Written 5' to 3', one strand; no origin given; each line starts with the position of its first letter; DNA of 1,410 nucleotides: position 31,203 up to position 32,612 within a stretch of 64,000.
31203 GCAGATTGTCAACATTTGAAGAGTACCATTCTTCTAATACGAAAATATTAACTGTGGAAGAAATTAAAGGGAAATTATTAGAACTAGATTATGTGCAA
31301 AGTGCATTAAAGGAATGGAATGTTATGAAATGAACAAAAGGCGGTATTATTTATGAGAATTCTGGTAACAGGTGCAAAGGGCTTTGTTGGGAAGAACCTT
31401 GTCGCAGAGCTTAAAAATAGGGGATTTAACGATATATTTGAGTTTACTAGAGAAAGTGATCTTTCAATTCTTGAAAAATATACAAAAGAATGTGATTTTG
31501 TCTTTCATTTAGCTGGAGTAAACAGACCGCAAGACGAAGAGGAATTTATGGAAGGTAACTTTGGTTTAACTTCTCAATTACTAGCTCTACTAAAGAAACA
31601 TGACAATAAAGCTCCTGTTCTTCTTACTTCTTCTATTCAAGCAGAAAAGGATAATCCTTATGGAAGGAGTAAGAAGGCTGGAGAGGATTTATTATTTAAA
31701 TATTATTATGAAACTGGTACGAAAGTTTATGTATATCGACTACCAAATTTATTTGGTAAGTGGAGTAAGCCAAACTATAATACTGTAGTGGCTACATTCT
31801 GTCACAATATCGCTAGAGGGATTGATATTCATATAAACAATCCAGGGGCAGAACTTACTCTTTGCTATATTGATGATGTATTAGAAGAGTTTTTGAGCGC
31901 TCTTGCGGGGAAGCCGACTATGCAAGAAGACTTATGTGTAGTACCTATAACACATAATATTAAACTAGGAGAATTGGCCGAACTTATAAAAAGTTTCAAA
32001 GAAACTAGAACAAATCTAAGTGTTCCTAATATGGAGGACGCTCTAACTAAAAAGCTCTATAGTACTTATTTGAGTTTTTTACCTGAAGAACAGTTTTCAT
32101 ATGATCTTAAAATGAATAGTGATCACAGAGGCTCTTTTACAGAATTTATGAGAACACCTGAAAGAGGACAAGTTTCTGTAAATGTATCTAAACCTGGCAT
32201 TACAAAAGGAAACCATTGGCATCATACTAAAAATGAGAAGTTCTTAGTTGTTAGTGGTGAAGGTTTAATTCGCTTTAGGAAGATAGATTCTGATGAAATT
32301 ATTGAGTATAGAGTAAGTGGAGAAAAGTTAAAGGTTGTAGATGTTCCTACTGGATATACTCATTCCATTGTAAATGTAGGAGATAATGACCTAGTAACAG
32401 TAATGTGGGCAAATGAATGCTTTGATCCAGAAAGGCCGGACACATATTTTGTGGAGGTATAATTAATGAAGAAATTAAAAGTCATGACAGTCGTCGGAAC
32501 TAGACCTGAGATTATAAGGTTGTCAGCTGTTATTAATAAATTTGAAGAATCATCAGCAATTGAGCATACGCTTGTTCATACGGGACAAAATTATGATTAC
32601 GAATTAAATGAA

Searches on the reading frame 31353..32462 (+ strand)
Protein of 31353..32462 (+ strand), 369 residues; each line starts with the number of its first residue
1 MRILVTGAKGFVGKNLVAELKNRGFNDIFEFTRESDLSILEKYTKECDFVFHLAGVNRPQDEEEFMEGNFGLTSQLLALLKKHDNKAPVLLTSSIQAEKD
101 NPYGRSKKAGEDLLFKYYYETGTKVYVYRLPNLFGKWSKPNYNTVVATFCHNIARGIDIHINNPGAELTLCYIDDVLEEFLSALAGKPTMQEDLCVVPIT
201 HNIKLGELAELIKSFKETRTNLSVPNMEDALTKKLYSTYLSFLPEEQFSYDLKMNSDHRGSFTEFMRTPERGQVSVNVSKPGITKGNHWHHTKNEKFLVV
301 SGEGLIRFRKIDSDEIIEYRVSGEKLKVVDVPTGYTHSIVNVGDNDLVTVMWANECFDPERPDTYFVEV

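Call 21: find_encoding_contigs(protein=window:31353-32462:+, flank=10000, max_places=1)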
Protein window:31353-32462:+ (369 aa): 3 contigs read that carry it; 1 place shown.
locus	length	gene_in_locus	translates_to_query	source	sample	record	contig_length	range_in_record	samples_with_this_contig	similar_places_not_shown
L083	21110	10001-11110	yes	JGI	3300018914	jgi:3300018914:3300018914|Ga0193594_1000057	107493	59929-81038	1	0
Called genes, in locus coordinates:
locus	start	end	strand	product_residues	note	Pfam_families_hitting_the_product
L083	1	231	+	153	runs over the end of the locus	-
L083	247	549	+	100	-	-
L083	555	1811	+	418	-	PF03738:GSP_synth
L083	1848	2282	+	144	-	PF03994:DUF350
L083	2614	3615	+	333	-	PF11553:DUF3231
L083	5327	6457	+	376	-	PF00155:Aminotran_1_2 (weak), PF01041:DegT_DnrJ_EryC1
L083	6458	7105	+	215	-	PF02397:Bac_transf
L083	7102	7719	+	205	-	PF17836:PglD_N, PF00132:Hexapep (faint)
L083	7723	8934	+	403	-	PF00534:Glycos_transf_1, PF13692:Glyco_trans_1_4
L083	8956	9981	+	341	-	PF01073:3Beta_HSD, PF01370:Epimerase, PF02719:Polysacc_synt_2, PF04321:RmlD_sub_bind (weak), PF05368:NmrA, PF13460:NAD_binding_10, PF16363:GDP_Man_Dehyd, PF08485:Polysacc_syn_2C, +1 more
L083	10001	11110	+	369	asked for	PF01370:Epimerase, PF04321:RmlD_sub_bind (faint), PF07993:NAD_binding_4 (faint), PF16363:GDP_Man_Dehyd (faint), PF14667:Polysacc_synt_C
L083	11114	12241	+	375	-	PF02350:Epimerase_2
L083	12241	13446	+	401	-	PF13439:Glyco_transf_4, PF00534:Glycos_transf_1, PF13692:Glyco_trans_1_4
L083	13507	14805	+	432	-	-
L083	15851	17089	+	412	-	PF00535:Glycos_transf_2, PF10111:Glyco_tranf_2_2, PF13641:Glyco_tranf_2_3 (weak)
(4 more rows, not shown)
